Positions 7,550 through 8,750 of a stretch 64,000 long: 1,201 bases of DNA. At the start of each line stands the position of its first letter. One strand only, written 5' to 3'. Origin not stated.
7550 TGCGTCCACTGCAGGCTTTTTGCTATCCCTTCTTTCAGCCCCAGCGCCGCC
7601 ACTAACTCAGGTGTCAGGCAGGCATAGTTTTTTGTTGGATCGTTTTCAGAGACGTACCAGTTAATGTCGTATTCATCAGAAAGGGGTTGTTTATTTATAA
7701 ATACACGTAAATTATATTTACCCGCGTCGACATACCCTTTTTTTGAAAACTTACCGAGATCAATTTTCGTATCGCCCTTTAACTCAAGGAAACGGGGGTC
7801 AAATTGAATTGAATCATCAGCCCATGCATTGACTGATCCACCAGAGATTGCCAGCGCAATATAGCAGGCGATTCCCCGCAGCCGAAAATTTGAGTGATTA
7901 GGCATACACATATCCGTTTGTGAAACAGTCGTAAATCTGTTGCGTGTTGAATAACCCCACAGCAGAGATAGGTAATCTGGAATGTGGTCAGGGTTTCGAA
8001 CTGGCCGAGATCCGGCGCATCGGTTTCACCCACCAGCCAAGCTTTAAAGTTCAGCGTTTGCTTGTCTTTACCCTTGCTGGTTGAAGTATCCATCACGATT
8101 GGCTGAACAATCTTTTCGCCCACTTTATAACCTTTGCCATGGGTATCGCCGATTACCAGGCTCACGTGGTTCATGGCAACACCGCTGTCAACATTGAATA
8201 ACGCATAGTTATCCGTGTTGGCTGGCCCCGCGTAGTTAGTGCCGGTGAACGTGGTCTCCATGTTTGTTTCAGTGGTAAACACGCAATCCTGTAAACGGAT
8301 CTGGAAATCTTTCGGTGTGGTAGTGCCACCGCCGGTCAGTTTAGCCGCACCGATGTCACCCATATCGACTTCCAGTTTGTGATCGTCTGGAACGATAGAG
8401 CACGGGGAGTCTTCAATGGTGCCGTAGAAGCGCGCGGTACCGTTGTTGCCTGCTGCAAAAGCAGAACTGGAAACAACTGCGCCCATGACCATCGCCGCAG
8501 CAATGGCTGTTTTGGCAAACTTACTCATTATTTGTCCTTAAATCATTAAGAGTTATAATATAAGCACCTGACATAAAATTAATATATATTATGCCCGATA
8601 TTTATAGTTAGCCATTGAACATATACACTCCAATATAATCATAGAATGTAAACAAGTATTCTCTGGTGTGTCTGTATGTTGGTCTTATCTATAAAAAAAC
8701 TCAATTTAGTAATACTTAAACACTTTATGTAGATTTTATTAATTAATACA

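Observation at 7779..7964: Major pilin yfcV lacks a stop after its pilin-like C-terminus and reads through into the usher gene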

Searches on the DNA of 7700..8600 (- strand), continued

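Call 23: get_annotated_region(hit=H111, flank=7000)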
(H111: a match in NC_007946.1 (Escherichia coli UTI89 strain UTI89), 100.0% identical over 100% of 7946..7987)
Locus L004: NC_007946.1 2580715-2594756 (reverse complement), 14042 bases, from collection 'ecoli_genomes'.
description: Escherichia coli UTI89, complete sequence
organism: Escherichia coli UTI89 strain UTI89 (NCBI taxid 364106)
replicon: chromosome; assembly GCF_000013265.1
host: -; source: -; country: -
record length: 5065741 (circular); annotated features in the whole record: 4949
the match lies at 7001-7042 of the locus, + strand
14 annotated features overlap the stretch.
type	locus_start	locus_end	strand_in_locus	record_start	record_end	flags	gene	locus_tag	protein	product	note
CDS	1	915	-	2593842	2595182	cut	fadL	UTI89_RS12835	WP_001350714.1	long-chain fatty acid transporter FadL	-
CDS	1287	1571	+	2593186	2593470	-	yfcZ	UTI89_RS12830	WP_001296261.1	YfcZ/YiiS family protein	-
CDS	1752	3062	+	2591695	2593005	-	fadI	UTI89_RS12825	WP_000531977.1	acetyl-CoA C-acyltransferase FadI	-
CDS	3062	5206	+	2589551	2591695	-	fadJ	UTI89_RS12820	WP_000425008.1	fatty acid oxidation complex subunit alpha FadJ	-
CDS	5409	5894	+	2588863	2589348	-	sixA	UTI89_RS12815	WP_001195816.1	phosphohistidine phosphatase SixA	-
CDS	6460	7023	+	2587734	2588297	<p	-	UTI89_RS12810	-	fimbrial protein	incomplete; partial in the middle of a contig; missing C-terminus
CDS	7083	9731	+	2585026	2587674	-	-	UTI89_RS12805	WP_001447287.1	fimbrial biogenesis outer membrane usher protein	-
CDS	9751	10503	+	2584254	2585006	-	-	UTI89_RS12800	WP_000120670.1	fimbria/pilus periplasmic chaperone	-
CDS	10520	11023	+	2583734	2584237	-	-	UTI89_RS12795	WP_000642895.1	fimbrial protein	-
CDS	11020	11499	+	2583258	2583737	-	-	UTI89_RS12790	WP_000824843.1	fimbrial protein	-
CDS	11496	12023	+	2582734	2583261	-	-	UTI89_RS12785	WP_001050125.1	fimbrial protein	-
CDS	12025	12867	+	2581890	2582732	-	-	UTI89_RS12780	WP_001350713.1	StfH/YfcO family fimbrial adhesin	-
CDS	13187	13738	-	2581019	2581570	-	smrB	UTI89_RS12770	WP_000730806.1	endonuclease SmrB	-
CDS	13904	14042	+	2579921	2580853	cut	prmB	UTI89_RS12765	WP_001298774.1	50S ribosomal protein L3 N(5)-glutamine methyltransferase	-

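Call 24: get_annotated_region(hit=H27, flank=1200)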
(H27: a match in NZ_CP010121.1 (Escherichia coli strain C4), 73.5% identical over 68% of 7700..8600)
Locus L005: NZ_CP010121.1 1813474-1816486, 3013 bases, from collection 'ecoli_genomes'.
description: Escherichia coli strain C4 chromosome, complete genome
organism: Escherichia coli strain C4 (NCBI taxid 562)
replicon: chromosome; assembly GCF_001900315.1
host: cow; source: -; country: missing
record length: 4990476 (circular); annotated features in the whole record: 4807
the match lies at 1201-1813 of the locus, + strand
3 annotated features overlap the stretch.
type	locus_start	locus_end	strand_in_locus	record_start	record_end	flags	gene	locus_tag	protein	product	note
CDS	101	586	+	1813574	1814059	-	sixA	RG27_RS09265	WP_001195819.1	phosphohistidine phosphatase SixA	-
CDS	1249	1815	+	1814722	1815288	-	-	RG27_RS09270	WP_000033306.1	fimbrial protein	-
CDS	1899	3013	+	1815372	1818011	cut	-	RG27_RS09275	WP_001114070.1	fimbrial biogenesis outer membrane usher protein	-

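Call 27: search_dna_similar(query=L005:1700-1960:+, collection=ecoli_genomes, mode=distant, max_rows=40, rows=spread)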
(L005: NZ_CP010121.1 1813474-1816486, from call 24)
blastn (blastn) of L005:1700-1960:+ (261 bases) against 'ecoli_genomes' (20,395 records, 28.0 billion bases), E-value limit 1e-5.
Records with a match: 2314; places in all: 2321; records where one place covers at least 80% of the query: 679.
Genomes with a match: 2314 of 5426; with a place that covers at least 80% of the query: 679. Places per genome that has any: lowest 1, median 1, highest 2. On chromosomes: 2321 places; on plasmids: 0.
Best place of each record, by identity: >=99% 536; 95-99% 20; 80-90% 78; 60-80% 1680.
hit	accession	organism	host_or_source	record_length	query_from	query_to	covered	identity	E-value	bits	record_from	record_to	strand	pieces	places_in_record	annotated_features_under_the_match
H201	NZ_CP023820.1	Escherichia coli strain 7/2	Homo sapiens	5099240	1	261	100%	100.0%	5e-130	471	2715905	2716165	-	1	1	fimbrial protein | fimbrial biogenesis outer membrane usher protein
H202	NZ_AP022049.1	Escherichia coli strain WP4-S17-ESBL-08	-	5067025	1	261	100%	100.0%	5e-130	471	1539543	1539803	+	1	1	fimbrial protein | fimbrial biogenesis outer membrane usher protein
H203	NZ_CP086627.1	Escherichia coli strain RIVM_C036569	Homo sapiens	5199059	1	261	100%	100.0%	5e-130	471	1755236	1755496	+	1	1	fimbrial protein | fimbrial biogenesis outer membrane usher protein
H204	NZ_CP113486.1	Escherichia coli strain GTEN_23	Homo sapiens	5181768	1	261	100%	100.0%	5e-130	471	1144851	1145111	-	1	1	fimbrial protein | fimbrial biogenesis outer membrane usher protein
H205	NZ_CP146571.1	Escherichia coli strain B1.H1.1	Hospital Wastewater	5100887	1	261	100%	100.0%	5e-130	471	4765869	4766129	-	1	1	fimbrial protein | fimbrial biogenesis outer membrane usher protein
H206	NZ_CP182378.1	Escherichia coli strain Br_167_kylling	-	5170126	1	261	100%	100.0%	5e-130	471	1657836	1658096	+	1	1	fimbrial protein | fimbrial biogenesis outer membrane usher protein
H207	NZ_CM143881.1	Escherichia coli strain E09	Homo sapiens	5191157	1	261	100%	100.0%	5e-130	471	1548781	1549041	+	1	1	fimbrial protein | fimbrial biogenesis outer membrane usher protein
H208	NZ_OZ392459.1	Escherichia coli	Homo sapiens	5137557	1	261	100%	100.0%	5e-130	471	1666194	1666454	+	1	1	fimbrial protein | fimbrial biogenesis outer membrane usher protein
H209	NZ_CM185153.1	Escherichia coli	Human feces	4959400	1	261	100%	100.0%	5e-130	471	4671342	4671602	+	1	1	fimbrial protein | fimbrial biogenesis outer membrane usher protein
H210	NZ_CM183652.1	Escherichia coli strain GmM066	Homo sapiens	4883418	1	261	100%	99.2%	3e-127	462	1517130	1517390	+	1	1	fimbrial protein | fimbrial biogenesis outer membrane usher protein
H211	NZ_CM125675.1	Escherichia coli strain 2020N21-246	Homo sapiens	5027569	1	261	100%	86.8%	3e-82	313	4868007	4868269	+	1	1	fimbrial protein | fimbrial biogenesis outer membrane usher protein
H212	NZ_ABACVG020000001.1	Escherichia coli strain 2020CK-00188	Homo sapiens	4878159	1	261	100%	69.8%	1e-17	99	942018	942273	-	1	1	fimbrial protein | fimbrial biogenesis outer membrane usher protein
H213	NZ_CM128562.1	Escherichia coli strain 2824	chicken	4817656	90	261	66%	74.6%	4e-18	100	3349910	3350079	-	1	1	fimbrial biogenesis outer membrane usher protein | yfcV: fimbrial protein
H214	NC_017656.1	Escherichia coli O55:H7 str. RM12579 strain RM12579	Homo sapiens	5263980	90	261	66%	72.8%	8e-14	87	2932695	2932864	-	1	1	fimbrial biogenesis outer membrane usher protein | yfcV: fimbrial protein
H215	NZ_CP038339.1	Escherichia coli O157:H7 strain H6437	Homo sapiens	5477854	90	261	66%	72.8%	8e-14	87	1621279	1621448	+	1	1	fimbria/pilus outer membrane usher protein | yfcV: fimbrial protein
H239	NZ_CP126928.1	Escherichia coli O2:K1:H4 strain APEC E12053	Gallus gallus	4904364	9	114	41%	75.5%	2e-9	72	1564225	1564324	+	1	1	fimbrial protein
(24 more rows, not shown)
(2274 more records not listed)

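Call 28: get_annotated_region(hit=H211, flank=300)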
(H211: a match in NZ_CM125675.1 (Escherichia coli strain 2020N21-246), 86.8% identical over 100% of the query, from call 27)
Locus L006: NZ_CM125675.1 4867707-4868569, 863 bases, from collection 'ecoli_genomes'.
description: Escherichia coli strain 2020N21-246 chromosome, whole genome shotgun sequence
organism: Escherichia coli strain 2020N21-246 (NCBI taxid 562)
replicon: chromosome; assembly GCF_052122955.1
host: Homo sapiens; source: blood; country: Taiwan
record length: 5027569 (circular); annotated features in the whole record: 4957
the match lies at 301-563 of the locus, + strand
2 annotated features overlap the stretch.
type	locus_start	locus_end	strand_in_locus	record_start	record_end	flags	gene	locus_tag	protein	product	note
CDS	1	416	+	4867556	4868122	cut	-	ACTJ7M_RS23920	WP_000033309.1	fimbrial protein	-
CDS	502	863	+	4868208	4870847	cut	-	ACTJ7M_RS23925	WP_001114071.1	fimbrial biogenesis outer membrane usher protein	-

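Call 29: get_annotated_region(hit=H212, flank=300)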
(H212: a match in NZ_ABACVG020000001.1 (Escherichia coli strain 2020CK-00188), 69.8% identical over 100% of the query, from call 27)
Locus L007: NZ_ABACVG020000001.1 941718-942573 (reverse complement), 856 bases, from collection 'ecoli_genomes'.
description: Escherichia coli strain 2020CK-00188 chromosome, whole genome shotgun sequence
organism: Escherichia coli strain 2020CK-00188 (NCBI taxid 562)
replicon: chromosome; assembly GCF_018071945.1
host: Homo sapiens; source: Rectal Swab; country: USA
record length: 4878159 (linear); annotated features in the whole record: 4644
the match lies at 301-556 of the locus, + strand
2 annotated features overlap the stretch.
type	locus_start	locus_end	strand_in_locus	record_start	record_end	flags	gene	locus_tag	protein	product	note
CDS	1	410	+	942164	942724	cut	-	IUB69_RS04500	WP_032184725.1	fimbrial protein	-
CDS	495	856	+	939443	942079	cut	-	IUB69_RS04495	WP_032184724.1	fimbrial biogenesis outer membrane usher protein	-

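Call 30: get_annotated_region(hit=H213, flank=400)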
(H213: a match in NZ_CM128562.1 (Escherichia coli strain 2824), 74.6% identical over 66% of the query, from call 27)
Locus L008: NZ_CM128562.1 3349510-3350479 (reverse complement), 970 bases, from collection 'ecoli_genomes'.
description: Escherichia coli strain 2824 chromosome, whole genome shotgun sequence
organism: Escherichia coli strain 2824 (NCBI taxid 562)
replicon: chromosome; assembly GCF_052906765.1
host: chicken; source: missing; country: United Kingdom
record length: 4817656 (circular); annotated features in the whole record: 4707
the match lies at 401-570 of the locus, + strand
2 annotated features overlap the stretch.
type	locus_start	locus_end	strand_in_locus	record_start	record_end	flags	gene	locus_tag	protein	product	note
CDS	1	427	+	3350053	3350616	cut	yfcV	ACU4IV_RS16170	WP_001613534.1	fimbrial protein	-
CDS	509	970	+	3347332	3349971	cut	-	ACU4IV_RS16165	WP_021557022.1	fimbrial biogenesis outer membrane usher protein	-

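Call 31: get_annotated_region(hit=H214, flank=400)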
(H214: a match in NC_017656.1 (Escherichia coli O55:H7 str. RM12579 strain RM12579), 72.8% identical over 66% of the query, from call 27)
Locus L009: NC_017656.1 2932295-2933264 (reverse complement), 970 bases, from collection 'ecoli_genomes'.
description: Escherichia coli O55:H7 str. RM12579, complete sequence
organism: Escherichia coli O55:H7 str. RM12579 strain RM12579 (NCBI taxid 1048689)
replicon: chromosome; assembly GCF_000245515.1
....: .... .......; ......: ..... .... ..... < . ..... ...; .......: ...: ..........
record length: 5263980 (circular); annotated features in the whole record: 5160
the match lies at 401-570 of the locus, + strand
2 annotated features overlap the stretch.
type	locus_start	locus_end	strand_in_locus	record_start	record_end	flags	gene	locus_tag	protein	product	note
CDS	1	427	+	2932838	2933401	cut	yfcV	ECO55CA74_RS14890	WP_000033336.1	fimbrial protein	-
CDS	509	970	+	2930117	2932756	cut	-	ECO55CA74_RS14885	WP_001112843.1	fimbrial biogenesis outer membrane usher protein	-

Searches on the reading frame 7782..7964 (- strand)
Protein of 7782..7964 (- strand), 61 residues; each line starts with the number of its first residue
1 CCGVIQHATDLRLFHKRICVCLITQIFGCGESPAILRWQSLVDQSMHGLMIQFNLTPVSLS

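Call 36: search_protein_families(library=pfam, proteins=[window:7782-7964:-], max_evalue=0.01)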
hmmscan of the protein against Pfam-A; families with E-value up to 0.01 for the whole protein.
window:7782-7964:- (61 aa): 0 families
